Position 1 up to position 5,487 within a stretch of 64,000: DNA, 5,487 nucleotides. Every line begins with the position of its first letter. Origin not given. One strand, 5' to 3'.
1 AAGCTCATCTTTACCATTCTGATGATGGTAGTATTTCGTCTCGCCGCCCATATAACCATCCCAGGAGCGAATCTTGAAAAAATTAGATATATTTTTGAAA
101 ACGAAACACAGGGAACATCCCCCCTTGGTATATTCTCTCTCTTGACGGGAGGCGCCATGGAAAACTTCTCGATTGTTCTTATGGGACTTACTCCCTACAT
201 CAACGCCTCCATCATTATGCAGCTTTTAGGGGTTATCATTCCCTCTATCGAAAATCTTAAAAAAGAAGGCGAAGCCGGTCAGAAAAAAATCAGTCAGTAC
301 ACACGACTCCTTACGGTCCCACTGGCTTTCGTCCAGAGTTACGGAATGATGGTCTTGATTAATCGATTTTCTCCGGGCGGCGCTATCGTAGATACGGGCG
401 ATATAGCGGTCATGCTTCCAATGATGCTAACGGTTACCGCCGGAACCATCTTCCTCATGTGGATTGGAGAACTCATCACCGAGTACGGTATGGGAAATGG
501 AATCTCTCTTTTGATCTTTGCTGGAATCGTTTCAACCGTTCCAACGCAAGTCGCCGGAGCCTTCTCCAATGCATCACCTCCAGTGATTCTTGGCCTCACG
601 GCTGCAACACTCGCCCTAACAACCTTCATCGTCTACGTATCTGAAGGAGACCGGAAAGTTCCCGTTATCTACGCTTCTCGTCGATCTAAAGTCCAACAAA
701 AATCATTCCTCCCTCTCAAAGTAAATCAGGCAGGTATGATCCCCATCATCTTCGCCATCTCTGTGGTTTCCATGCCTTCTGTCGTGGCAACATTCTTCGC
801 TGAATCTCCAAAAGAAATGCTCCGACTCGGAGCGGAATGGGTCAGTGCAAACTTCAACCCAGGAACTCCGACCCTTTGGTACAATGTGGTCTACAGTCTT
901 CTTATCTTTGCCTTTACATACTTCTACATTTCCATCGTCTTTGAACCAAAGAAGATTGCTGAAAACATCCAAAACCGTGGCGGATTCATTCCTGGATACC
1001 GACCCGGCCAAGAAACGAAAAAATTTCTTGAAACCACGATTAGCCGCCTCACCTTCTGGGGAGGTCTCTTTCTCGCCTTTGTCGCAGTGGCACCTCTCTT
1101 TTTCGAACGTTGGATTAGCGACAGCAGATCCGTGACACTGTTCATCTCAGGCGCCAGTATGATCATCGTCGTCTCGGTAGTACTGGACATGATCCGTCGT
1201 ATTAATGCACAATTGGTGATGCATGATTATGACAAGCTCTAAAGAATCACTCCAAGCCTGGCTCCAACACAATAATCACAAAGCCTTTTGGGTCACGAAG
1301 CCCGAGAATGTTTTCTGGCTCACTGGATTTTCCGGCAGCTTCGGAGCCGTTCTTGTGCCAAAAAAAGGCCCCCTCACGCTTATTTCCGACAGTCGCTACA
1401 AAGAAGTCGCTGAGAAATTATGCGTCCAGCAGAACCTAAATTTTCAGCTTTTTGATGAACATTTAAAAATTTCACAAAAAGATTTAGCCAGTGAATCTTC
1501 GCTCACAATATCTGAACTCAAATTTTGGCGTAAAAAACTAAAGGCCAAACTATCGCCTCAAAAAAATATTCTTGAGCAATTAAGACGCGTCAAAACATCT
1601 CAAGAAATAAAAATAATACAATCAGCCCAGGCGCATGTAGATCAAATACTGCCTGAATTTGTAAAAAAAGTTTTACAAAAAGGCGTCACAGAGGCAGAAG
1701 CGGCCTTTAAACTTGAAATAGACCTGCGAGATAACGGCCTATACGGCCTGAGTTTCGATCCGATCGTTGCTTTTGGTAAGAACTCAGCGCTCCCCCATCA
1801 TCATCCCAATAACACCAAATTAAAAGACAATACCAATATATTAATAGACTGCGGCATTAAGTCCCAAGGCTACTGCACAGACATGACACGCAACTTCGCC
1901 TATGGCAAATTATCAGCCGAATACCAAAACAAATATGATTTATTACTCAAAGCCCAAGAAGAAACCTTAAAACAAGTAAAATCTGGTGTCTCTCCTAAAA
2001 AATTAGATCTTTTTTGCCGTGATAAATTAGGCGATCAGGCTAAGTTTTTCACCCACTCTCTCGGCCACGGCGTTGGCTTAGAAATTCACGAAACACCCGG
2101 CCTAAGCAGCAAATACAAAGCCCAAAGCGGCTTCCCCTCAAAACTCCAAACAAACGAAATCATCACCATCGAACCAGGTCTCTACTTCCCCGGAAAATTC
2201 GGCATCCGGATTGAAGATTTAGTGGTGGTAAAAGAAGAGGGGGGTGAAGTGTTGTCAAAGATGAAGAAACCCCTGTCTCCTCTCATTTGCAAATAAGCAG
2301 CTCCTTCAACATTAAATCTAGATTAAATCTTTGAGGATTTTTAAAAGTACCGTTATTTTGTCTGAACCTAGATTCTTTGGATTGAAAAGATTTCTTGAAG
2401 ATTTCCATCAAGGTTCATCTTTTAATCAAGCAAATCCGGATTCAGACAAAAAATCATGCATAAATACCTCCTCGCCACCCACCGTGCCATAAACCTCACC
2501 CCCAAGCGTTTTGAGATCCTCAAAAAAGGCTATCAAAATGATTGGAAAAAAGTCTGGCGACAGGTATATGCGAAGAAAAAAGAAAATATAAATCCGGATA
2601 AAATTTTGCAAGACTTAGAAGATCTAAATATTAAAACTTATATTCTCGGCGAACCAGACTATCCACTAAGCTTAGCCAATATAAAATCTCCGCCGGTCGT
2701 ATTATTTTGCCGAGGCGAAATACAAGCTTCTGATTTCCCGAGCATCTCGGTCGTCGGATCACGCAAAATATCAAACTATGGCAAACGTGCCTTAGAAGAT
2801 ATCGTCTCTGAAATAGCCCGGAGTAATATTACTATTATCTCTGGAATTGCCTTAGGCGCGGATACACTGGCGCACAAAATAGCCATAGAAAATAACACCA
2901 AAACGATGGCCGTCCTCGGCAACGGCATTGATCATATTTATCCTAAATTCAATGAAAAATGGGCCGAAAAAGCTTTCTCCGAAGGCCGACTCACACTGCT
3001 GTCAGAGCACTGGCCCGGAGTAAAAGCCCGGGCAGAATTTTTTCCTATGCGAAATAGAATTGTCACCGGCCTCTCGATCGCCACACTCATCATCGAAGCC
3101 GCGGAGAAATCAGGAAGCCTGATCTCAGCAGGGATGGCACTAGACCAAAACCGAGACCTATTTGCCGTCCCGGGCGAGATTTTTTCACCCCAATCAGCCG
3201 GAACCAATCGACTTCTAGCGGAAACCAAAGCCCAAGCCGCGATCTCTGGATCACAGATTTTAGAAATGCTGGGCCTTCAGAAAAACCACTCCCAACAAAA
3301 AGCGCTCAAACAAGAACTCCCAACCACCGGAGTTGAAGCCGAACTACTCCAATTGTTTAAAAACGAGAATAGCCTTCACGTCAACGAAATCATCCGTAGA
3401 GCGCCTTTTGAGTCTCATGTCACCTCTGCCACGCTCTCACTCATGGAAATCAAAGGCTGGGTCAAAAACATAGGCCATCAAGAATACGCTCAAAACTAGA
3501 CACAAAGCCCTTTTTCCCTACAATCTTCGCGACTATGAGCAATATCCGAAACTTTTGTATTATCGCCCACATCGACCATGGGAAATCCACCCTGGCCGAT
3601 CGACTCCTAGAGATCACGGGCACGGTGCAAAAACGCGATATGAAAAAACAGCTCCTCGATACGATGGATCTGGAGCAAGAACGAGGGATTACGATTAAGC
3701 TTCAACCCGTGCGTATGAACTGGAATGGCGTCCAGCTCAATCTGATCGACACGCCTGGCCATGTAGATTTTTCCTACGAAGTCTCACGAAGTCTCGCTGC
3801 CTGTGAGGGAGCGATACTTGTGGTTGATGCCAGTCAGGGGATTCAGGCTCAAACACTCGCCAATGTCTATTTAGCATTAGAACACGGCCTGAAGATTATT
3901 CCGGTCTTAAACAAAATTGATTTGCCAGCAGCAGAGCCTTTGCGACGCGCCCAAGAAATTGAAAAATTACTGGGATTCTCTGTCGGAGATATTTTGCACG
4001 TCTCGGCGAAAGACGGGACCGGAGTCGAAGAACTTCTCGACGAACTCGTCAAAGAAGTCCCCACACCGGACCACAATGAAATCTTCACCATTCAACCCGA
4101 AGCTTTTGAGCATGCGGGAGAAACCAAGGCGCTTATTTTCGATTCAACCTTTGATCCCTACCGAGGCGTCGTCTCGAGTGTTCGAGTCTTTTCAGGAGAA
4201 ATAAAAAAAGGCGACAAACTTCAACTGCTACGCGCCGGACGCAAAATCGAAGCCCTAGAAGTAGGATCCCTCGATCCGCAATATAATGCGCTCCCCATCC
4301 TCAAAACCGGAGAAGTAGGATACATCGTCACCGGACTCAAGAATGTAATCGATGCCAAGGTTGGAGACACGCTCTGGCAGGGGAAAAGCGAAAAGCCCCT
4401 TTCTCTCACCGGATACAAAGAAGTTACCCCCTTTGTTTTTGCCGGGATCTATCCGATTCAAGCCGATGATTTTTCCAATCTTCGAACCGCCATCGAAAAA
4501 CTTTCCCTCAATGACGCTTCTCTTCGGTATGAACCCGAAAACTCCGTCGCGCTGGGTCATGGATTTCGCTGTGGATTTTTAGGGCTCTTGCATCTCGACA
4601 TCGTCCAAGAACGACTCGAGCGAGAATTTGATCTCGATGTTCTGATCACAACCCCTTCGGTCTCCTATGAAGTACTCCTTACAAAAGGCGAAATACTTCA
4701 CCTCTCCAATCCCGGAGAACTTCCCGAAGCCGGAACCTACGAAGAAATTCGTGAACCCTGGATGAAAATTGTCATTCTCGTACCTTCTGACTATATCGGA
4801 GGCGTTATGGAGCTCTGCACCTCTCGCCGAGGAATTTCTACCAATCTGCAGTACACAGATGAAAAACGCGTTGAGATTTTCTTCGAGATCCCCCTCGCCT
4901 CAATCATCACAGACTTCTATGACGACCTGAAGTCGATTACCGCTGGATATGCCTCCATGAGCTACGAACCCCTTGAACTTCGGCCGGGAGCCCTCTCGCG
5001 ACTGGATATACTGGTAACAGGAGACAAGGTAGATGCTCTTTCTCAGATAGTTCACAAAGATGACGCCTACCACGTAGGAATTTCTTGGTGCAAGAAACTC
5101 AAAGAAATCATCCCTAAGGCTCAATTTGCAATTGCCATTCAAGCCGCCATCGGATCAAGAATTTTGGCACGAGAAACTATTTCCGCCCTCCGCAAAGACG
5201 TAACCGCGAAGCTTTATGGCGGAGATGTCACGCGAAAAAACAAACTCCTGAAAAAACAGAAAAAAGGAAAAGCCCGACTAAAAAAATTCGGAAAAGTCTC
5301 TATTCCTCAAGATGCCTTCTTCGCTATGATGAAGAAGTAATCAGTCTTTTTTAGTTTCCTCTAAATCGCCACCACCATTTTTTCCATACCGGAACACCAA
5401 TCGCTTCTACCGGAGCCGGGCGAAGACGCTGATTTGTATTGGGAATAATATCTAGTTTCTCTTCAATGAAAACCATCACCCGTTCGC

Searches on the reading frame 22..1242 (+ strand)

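Call 30: search_protein_families(library=pfam, proteins=[window:22-1242:+], max_evalue=0.00001)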
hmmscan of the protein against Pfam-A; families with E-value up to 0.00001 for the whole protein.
window:22-1242:+ (406 aa): 1 family
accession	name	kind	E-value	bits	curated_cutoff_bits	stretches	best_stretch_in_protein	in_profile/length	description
PF00344.25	SecY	-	1.7e-103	346.7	32.2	1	50-390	1-305/306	SecY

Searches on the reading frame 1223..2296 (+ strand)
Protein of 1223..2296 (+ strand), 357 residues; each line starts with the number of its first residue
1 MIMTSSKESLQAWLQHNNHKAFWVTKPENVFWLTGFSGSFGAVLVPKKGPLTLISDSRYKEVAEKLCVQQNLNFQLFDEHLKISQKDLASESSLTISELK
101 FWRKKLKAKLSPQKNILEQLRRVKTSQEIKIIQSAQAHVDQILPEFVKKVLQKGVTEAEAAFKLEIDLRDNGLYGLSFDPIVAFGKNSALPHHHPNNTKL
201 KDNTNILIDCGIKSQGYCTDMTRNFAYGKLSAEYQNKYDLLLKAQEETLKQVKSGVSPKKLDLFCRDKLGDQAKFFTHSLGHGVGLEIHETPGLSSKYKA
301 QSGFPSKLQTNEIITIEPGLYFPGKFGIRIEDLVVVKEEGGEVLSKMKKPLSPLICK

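Call 30: search_protein_families(library=pfam, proteins=[window:1223-2296:+], max_evalue=0.00001)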
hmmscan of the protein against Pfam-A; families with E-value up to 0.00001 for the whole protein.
window:1223-2296:+ (357 aa): 2 families
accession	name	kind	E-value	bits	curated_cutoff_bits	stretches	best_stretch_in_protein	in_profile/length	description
PF00557.29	Peptidase_M24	-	1.4e-57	195.2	23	1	131-338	2-208/208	Metallopeptidase family M24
PF01321.24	Creatinase_N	-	4.5e-16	60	22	1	8-123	3-128/128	Creatinase/Prolidase N-terminal domain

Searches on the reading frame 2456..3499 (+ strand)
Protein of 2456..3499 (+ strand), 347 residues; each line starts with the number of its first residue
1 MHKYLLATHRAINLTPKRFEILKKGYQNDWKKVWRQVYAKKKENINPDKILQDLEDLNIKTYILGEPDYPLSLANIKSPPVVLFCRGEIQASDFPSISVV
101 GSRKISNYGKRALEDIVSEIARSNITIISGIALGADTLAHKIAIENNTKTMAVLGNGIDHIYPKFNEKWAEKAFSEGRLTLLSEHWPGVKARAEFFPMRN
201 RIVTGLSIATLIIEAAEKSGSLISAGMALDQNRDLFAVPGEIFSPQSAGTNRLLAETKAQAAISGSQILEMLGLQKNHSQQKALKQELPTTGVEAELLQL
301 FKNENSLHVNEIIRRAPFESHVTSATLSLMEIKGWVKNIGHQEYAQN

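Call 30: search_protein_families(library=pfam, proteins=[window:2456-3499:+], max_evalue=0.00001)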
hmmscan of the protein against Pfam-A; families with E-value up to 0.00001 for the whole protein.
window:2456-3499:+ (347 aa): 1 family
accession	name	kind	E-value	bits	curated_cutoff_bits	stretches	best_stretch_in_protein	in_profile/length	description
PF02481.21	DNA_processg_A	-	3.5e-71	239.2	29.6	1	55-259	3-208/212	DNA recombination-mediator protein A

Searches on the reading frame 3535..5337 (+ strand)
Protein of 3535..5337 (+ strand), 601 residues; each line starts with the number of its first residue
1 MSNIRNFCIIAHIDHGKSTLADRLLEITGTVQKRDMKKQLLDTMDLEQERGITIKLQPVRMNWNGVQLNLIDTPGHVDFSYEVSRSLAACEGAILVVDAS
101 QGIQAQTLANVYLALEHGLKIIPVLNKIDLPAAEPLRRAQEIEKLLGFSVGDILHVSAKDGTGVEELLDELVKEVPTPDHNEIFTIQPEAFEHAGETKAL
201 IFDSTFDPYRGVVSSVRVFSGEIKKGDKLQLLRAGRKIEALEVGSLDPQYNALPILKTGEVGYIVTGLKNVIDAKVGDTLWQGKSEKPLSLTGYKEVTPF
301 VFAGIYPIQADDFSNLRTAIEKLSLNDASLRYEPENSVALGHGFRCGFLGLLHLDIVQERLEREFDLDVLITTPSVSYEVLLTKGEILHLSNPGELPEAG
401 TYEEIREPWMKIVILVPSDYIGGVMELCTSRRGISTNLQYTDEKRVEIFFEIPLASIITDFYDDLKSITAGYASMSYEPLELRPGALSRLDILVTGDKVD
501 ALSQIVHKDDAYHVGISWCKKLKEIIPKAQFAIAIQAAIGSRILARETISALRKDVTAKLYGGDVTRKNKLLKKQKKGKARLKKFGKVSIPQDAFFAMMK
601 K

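Call 55: find_homologous_proteins(query=window:3535-5337:+, max_evalue=1e-100)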
Query window:3535-5337:+ (601 aa): 7999 proteins with E <= 1e-100 among 8000 candidates; the best 120 are listed.
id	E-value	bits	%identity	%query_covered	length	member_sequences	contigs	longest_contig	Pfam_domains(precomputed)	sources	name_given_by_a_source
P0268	0.0e+0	1338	100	100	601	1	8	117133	PF01926.30,PF00679.31,PF14492.13,PF06421.18,PF00009.34,PF03144.32,PF22042.3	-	-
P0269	0.0e+0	1087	80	100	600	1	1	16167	PF01926.30,PF00679.31,PF06421.18,PF00009.34,PF03144.32,PF00071.29,PF22042.3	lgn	-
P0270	0.0e+0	1075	80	100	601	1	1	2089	PF01926.30,PF00679.31,PF14492.13,PF06421.18,PF00009.34,PF03144.32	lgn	-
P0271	0.0e+0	1059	78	100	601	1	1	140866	PF01926.30,PF00679.31,PF06421.18,PF00009.34,PF03144.32,PF22042.3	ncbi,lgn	-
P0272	0.0e+0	1053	78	100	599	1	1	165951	PF01926.30,PF00679.31,PF06421.18,PF00009.34,PF03144.32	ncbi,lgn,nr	ncbi:translation elongation factor 4 [Candidatus Gracilibacteria bacterium]|nr:translation elongatio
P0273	0.0e+0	1052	79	100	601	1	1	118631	PF01926.30,PF00679.31,PF06421.18,PF00009.34,PF03144.32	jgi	jgi:GTP-binding protein LepA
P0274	0.0e+0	1051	78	100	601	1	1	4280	PF01926.30,PF00679.31,PF06421.18,PF00009.34,PF03144.32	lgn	-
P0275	0.0e+0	1049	78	100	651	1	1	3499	PF01926.30,PF00679.31,PF06421.18,PF00009.34,PF03144.32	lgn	-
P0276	0.0e+0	1047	79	100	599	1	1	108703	PF01926.30,PF00679.31,PF06421.18,PF00009.34,PF03144.32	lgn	-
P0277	0.0e+0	1044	79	100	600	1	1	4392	PF01926.30,PF00679.31,PF14492.13,PF06421.18,PF00009.34,PF03144.32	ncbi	-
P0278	0.0e+0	1042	77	100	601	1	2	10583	PF01926.30,PF00679.31,PF06421.18,PF00009.34,PF03144.32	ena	-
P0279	0.0e+0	1041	78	100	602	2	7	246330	PF01926.30,PF00679.31,PF14492.13,PF06421.18,PF00009.34,PF03144.32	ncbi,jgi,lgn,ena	jgi:GTP-binding protein LepA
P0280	0.0e+0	1040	77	100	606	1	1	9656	PF01926.30,PF00679.31,PF06421.18,PF00009.34,PF03144.32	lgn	-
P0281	0.0e+0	1040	78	100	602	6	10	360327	PF01926.30,PF00679.31,PF14492.13,PF06421.18,PF00009.34,PF03144.32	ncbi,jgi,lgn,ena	jgi:GTP-binding protein LepA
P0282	0.0e+0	1039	77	100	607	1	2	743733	PF01926.30,PF00679.31,PF14492.13,PF06421.18,PF00009.34,PF03144.32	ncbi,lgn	-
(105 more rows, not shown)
